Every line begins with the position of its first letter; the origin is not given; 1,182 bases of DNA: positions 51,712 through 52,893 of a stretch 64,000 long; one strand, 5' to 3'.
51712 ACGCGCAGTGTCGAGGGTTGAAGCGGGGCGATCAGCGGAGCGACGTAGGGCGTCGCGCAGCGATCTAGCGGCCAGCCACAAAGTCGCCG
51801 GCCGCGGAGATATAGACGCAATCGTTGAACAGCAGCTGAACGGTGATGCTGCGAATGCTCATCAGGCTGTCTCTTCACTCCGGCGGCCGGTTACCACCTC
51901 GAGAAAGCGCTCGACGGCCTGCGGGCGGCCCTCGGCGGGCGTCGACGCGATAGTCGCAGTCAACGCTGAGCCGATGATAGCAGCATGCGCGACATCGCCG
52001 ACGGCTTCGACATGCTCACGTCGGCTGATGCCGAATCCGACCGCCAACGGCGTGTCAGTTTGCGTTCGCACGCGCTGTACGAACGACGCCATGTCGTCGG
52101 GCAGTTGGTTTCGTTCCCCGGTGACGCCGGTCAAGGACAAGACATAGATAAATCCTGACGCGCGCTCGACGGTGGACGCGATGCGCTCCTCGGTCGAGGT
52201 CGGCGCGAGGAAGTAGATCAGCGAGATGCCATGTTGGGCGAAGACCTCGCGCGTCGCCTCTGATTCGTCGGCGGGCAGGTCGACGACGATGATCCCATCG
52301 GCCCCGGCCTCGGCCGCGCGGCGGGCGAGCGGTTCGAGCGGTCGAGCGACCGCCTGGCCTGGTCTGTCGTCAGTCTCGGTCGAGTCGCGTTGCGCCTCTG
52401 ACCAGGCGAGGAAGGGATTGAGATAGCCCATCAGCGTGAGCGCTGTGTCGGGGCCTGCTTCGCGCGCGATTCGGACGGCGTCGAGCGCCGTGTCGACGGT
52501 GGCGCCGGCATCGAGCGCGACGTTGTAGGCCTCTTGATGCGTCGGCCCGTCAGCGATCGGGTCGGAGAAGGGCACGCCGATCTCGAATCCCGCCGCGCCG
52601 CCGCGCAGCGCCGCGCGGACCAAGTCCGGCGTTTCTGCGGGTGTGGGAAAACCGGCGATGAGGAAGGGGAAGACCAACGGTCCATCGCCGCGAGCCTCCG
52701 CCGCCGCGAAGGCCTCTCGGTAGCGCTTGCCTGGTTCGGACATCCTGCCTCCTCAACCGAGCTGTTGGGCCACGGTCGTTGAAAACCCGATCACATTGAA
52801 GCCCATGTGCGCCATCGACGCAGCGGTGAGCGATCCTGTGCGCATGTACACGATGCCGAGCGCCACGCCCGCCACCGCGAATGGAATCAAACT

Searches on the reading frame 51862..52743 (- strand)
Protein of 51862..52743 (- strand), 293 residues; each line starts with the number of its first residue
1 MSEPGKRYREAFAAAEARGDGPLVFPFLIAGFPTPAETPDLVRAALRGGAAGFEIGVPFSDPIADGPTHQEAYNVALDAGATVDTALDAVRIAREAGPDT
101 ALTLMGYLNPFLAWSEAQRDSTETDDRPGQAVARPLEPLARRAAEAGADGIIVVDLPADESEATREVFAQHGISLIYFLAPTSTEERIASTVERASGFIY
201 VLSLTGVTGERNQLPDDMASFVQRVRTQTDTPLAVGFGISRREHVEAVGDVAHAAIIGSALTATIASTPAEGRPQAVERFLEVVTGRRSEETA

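Call 3: search_protein_families(library=pfam, proteins=[window:51862-52743:-], max_evalue=0.01)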
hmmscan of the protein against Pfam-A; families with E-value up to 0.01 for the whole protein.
window:51862-52743:- (293 aa): 2 families
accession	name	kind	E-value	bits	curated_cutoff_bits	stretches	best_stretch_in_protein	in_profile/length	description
PF00290.26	Trp_syntA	-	3.4e-69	233.1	27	1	12-283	1-250/259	Tryptophan synthase alpha chain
PF00977.27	His_biosynth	-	8e-06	25.9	23.6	1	198-262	45-106/228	Histidine biosynthesis protein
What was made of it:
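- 51862..52743 (-): trpA (tryptophan synthase alpha, 293 aa). It has a lineage-specific insertion of about 20 aa after residue 114. Pfam Trp_syntA 3.4e-69 (call 3).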

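Call 65: search_solved_structures(query=window:51862-52743:-, max_evalue=1e-20, show_alignments=1)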
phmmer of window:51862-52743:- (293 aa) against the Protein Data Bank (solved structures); distinct sequences matched with E-value up to 1e-20: 36.
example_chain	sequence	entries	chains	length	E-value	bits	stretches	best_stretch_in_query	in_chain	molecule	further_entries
5ey5_A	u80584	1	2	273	9.7e-54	185.8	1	136-271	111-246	LBCATS-a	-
1ujp_A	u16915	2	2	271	2.6e-43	151.7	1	145-265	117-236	Tryptophan synthase alpha chain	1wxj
5kmy_A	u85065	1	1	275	2.1e-41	145.4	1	139-266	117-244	Tryptophan synthase alpha chain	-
5k9x_A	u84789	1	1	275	7.7e-41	143.5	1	139-266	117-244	Tryptophan synthase alpha chain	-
2ekc_A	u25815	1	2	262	6.5e-39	137.2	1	136-266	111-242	Tryptophan synthase alpha chain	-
2e09_A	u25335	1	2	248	1.7e-34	122.7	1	20-271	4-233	Tryptophan synthase alpha chain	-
2dzp_A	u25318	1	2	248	2.2e-34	122.4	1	20-271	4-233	Tryptophan synthase alpha chain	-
2dzw_A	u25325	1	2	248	3e-34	121.9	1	142-271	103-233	Tryptophan synthase alpha chain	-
1geq_A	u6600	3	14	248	3e-34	121.9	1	20-271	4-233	TRYPTOPHAN SYNTHASE ALPHA-SUBUNIT | Tryptophan synthase alpha chain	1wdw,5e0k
2dzs_A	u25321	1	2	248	3.1e-34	121.9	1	20-271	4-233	Tryptophan synthase alpha chain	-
2dzv_A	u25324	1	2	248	8.1e-34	120.5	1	20-271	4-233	Tryptophan synthase alpha chain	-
2dzu_A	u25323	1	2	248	1.5e-33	119.6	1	20-271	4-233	Tryptophan synthase alpha chain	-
2dzx_A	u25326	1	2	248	1.5e-33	119.6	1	20-271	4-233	Tryptophan synthase alpha chain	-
2dzt_A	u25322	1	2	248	3.8e-33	118.3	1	20-271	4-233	Tryptophan synthase alpha chain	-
5kzm_A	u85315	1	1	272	1.2e-31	113.4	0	134-266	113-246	Tryptophan synthase alpha chain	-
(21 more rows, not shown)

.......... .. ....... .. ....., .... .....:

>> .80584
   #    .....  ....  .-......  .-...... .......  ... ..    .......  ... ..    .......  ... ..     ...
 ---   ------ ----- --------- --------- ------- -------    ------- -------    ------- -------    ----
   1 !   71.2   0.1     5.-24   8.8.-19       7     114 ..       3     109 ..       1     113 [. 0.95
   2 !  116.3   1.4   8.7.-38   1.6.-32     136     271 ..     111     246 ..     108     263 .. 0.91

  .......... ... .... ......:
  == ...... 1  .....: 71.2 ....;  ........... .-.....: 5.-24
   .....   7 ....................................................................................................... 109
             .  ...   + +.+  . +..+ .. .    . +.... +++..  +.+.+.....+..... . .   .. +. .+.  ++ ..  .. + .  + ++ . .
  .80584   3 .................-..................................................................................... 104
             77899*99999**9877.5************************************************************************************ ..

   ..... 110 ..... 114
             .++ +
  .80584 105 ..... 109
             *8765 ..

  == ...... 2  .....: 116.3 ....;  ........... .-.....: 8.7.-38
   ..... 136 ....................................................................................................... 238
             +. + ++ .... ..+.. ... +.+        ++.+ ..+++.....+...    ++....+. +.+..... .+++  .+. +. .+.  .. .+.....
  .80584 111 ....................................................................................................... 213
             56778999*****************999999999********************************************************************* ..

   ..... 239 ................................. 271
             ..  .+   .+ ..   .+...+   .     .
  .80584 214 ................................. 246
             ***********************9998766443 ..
